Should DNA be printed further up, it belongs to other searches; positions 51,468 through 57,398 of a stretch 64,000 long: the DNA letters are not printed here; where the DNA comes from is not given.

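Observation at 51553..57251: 1877-aa DUF4011 / SF1 helicase / Vsr-like / DUF3320 protein: a candidate single-gene nucleic-acid surveillance (Hhe-like) module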

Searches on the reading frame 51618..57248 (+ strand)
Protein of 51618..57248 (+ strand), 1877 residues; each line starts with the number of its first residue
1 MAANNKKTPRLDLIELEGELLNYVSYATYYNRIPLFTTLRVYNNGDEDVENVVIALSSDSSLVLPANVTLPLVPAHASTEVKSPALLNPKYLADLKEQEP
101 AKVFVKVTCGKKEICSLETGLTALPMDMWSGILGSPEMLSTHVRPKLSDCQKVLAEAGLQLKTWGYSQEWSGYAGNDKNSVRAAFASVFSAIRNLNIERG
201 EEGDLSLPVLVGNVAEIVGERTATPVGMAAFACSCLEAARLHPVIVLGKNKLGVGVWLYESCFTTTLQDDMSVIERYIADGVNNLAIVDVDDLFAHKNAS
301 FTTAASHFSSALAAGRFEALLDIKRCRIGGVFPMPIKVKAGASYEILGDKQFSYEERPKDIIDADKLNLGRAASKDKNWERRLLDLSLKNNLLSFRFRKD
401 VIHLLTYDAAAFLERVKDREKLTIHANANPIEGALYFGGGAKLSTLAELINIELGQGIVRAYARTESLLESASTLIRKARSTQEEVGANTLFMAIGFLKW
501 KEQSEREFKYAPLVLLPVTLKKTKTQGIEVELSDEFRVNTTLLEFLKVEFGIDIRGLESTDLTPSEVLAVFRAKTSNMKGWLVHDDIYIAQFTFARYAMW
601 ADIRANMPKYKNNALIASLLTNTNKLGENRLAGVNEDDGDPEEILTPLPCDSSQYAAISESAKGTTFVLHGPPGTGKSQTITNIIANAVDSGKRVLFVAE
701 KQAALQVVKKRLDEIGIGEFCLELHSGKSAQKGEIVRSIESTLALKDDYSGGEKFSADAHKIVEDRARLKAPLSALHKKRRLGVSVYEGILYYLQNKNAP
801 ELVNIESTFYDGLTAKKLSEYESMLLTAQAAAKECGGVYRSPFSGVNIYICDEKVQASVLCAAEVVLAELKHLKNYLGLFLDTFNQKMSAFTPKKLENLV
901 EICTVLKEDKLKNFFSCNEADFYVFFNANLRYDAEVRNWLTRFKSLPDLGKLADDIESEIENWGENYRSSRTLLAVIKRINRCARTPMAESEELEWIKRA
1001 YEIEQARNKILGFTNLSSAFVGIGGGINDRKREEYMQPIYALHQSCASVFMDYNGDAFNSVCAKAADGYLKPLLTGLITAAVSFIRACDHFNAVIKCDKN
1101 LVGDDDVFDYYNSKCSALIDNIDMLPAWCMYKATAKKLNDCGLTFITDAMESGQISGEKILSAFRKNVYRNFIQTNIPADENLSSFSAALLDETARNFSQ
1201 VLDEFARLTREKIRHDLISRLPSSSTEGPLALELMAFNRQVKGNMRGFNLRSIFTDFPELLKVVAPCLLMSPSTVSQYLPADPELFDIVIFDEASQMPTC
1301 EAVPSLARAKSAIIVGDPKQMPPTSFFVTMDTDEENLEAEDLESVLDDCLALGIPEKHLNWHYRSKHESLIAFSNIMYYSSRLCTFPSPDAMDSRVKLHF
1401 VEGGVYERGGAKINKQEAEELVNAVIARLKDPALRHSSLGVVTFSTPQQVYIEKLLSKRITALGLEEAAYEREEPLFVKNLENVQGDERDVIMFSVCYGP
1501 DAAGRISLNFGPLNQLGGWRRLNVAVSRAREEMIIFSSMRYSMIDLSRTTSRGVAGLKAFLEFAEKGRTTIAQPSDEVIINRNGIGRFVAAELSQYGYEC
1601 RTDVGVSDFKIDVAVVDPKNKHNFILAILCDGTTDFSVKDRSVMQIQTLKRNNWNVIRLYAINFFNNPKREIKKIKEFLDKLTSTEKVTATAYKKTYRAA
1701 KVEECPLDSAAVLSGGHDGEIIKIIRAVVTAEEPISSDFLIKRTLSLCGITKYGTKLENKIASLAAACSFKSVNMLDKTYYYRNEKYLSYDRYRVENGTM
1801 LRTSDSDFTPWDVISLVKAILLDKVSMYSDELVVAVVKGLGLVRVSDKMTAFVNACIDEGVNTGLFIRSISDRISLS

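Call 5: search_protein_families(library=pfam, proteins=[window:51618-57248:+], max_evalue=0.01)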
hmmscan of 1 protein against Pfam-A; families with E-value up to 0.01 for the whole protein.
window:51618-57248:+ (1877 aa): 10 families
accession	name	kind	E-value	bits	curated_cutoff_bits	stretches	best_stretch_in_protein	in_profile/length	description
PF13195.11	DUF4011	-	5.7e-30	104.8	22.2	1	382-546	1-158/158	Protein of unknown function (DUF4011)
PF18741.7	MTES_1575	-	6.4e-17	61.8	38.2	1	1589-1679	5-96/96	REase_MTES_1575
PF13086.12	AAA_11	-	1.2e-16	61.7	27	2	651-714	3-74/257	AAA domain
PF13087.12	AAA_12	-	3.7e-14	53.2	27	1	1350-1538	10-193/195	AAA domain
PF13245.12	AAA_19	-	5e-08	33.6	25.1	1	654-712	1-61/134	AAA domain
PF13604.12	AAA_30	-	2e-07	31.4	27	1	652-712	4-66/191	AAA domain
PF01443.25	Viral_helicase1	-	8.4e-07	29.5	21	1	1271-1324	43-100/228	Viral superfamily 1 RNA helicase core domain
PF04851.21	ResIII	-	9.3e-05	22.8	22.5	1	663-731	22-95/164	Type III restriction enzyme, res subunit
PF11784.13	DUF3320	-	0.00037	20.8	25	1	1716-1758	7-49/50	Protein of unknown function (DUF3320)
PF09848.15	SLFN-g3_helicase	-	0.0044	16.8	24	0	666-714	3-53/354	Schlafen group 3, DNA/RNA helicase domain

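Call 6: search_protein_families(library=padloc, proteins=[window:51618-57248:+], max_evalue=0.01)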
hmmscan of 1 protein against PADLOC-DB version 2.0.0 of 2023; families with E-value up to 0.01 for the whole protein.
window:51618-57248:+ (1877 aa): 11 families
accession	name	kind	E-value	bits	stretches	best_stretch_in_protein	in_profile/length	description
PDLC05009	PDC-S37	-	6.4e-284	943.6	1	377-1862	11-1534/1550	-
PDLC02194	Hhe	-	1.7e-132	441.3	2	1119-1698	1211-1800/1911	-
PDLC03924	MkoC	-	1.8e-29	100.5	3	1359-1541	773-946/1136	-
PDLC03920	MkoA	-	3.5e-27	93.1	3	1411-1541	962-1078/1112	-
PDLC03921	MkoA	-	2.4e-11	40.1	1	1285-1326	1296-1337/1607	-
PDLC02895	DpdJ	-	2.6e-06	22.5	1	1476-1620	396-526/2112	DpdJ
PDLC04140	mad8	-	5.9e-06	24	1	662-741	25-113/314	mads_8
PDLC05064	PDC-S68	-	0.0021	13.8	1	663-709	699-746/1273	-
PDLC05065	PDC-S68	-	0.0028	13.5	0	1286-1323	704-744/1221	-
PDLC04700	PDC-M54A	-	0.0044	12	1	656-719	309-372/1657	-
PDLC04173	GajB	-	0.009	13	0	669-718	14-62/471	-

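Call 7: search_protein_families(library=ncbifam, proteins=[window:51618-57248:+], max_evalue=0.01)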
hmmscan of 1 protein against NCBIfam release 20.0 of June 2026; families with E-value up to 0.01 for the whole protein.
window:51618-57248:+ (1877 aa): 8 families
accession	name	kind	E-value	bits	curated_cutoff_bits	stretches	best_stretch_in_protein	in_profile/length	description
NF058533.1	antiphage_ProA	equivalog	0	1449.7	1500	2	25-1692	1-1716/1903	anti-phage protein ProA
NF042953.1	Hhe_antiphage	equivalog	1.9e-202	675.4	2000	2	1083-1698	1074-1699/1797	DUF4011 domain-containing anti-phage protein Hhe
TIGR00376.1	TIGR00376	hypoth_equivalog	7.5e-28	97.3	348.9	3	651-772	160-280/639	IGHMBP2 family helicase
NF040671.1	PLuB_AAA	exception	1.3e-22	79.1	999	2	1285-1538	962-1231/1256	PLuB system helicase-like protein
TIGR01448.2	helicase_RecD2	equivalog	5.6e-06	24.8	500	1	649-699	316-366/713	SF1B family DNA helicase RecD2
NF006038.0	PRK08181.1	subfamily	0.0033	16.7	317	1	661-712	104-157/271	transposase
TIGR01447.1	recD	equivalog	0.0035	16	310.15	0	641-689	140-188/597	exodeoxyribonuclease V subunit alpha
NF038214.1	IS21_help_AAA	equivalog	0.009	15.7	200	0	664-709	90-135/232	IS21-like element helper ATPase IstB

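Call 15: find_homologous_proteins(query=window:51618-57248:+, max_evalue=1e-10)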
Query window:51618-57248:+ (1877 aa): 385 proteins with E <= 1e-10 among 8000 candidates; the best 120 are listed.
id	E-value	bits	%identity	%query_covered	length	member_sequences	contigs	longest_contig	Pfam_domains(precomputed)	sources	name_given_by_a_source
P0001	0.0e+0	4242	100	100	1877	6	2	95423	PF13195.12,PF13087.13,PF13086.13,PF01443.25,PF13604.13,PF13245.13,PF18741.8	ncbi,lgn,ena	-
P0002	0.0e+0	3793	88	100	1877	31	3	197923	PF13195.12,PF13087.13,PF13086.13,PF01443.25,PF13604.13,PF13245.13,PF18741.8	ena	-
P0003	0.0e+0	3772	87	100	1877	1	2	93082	PF13195.12,PF13087.13,PF13086.13,PF01443.25,PF13604.13,PF13245.13,PF18741.8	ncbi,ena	-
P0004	0.0e+0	3741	86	100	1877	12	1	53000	PF11784.14,PF13195.12,PF13087.13,PF13086.13,PF01443.25,PF13604.13,PF13245.13,PF18741.8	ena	-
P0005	0.0e+0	3717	86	100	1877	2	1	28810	PF13195.12,PF13087.13,PF13086.13,PF01443.25,PF13604.13,PF13245.13,PF18741.8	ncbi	-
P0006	0.0e+0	3700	85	100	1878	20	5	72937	PF13195.12,PF13087.13,PF13086.13,PF01443.25,PF13604.13,PF13245.13,PF18741.8,PF04851.22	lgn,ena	-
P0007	0.0e+0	3675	84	100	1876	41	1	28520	PF11784.14,PF13195.12,PF13087.13,PF13086.13,PF01443.25,PF13604.13,PF13245.13,PF18741.8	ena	-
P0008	0.0e+0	3625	83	100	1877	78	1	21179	PF13195.12,PF13087.13,PF13086.13,PF01443.25,PF13604.13,PF13245.13,PF18741.8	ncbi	-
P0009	0.0e+0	3574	83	100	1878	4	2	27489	PF13195.12,PF13087.13,PF13086.13,PF01443.25,PF13604.13,PF13245.13,PF18741.8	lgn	-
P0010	0.0e+0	3504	80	100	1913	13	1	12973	PF11784.14,PF13195.12,PF13087.13,PF13086.13,PF01443.25,PF13604.13,PF13245.13,PF18741.8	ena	-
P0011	0.0e+0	3499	81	100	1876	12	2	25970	PF11784.14,PF13195.12,PF13087.13,PF13086.13,PF01443.25,PF13604.13,PF13245.13,PF18741.8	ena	-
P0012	0.0e+0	3328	76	100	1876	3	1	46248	PF13195.12,PF13087.13,PF13086.13,PF01443.25,PF13604.13,PF13245.13,PF18741.8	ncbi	ncbi:MAG: DUF4011 domain-containing protein [Candidatus Coproplasma sp.]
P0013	0.0e+0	3327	76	100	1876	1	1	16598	PF13195.12,PF13087.13,PF13086.13,PF01443.25,PF13604.13,PF13245.13,PF18741.8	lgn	-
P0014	0.0e+0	3318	76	100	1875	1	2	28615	PF13195.12,PF13087.13,PF13086.13,PF01443.25,PF13604.13,PF13245.13,PF18741.8,PF04851.22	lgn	-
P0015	0.0e+0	3313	76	100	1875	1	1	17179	PF13195.12,PF13087.13,PF13086.13,PF01443.25,PF13604.13,PF13245.13,PF18741.8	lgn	-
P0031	0.0e+0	2929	67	100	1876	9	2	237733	PF11784.14,PF13195.12,PF13087.13,PF13086.13,PF01443.25,PF13604.13,PF13245.13,PF18741.8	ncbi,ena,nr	ncbi:MAG: DUF3320 domain-containing protein [Clostridia bacterium]|nr:DUF3320 domain-containing prot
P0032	0.0e+0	2924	67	100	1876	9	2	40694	PF11784.14,PF13195.12,PF13087.13,PF13086.13,PF01443.25,PF13604.13,PF13245.13,PF18741.8,PF04851.22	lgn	-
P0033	0.0e+0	2923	67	100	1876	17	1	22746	PF11784.14,PF13195.12,PF13087.13,PF13086.13,PF01443.25,PF13604.13,PF13245.13,PF18741.8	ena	-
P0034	0.0e+0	2921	67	100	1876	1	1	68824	PF11784.14,PF13195.12,PF13087.13,PF13086.13,PF01443.25,PF13604.13,PF13245.13,PF18741.8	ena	-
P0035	0.0e+0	2921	67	100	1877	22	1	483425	PF13195.12,PF13087.13,PF13086.13,PF01443.25,PF13604.13,PF13245.13,PF18741.8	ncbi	-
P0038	0.0e+0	2920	67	100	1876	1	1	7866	PF11784.14,PF13195.12,PF13087.13,PF13086.13,PF01443.25,PF13604.13,PF13245.13,PF18741.8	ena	-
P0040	0.0e+0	2917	67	100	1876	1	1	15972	PF11784.14,PF13195.12,PF13087.13,PF13086.13,PF01443.25,PF13604.13,PF13245.13,PF18741.8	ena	-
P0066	0.0e+0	2878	66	100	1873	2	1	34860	PF11784.14,PF13195.12,PF13087.13,PF13086.13,PF01443.25,PF13604.13,PF13245.13,PF18741.8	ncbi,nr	ncbi:MAG: DUF3320 domain-containing protein [Clostridia bacterium]|nr:DUF3320 domain-containing prot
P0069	0.0e+0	2872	66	100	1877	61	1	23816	PF13195.12,PF13087.13,PF13086.13,PF01443.25,PF13604.13,PF13245.13,PF18741.8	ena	-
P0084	0.0e+0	2854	65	100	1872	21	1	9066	PF11784.14,PF13195.12,PF13087.13,PF13086.13,PF01443.25,PF13604.13,PF13245.13,PF18741.8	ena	-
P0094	0.0e+0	2842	66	100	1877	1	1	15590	PF11784.14,PF13195.12,PF13087.13,PF13086.13,PF01443.25,PF13604.13,PF13245.13,PF18741.8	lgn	-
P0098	0.0e+0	2840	66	100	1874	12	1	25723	PF11784.14,PF13195.12,PF13087.13,PF13086.13,PF01443.25,PF13604.13,PF13245.13,PF18741.8,PF04851.22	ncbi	ncbi:MAG: DUF3320 domain-containing protein [Candidatus Coproplasma sp.]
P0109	0.0e+0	2827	66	100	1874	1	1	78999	PF11784.14,PF13195.12,PF13087.13,PF13086.13,PF01443.25,PF13604.13,PF13245.13,PF18741.8,PF01637.25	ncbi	-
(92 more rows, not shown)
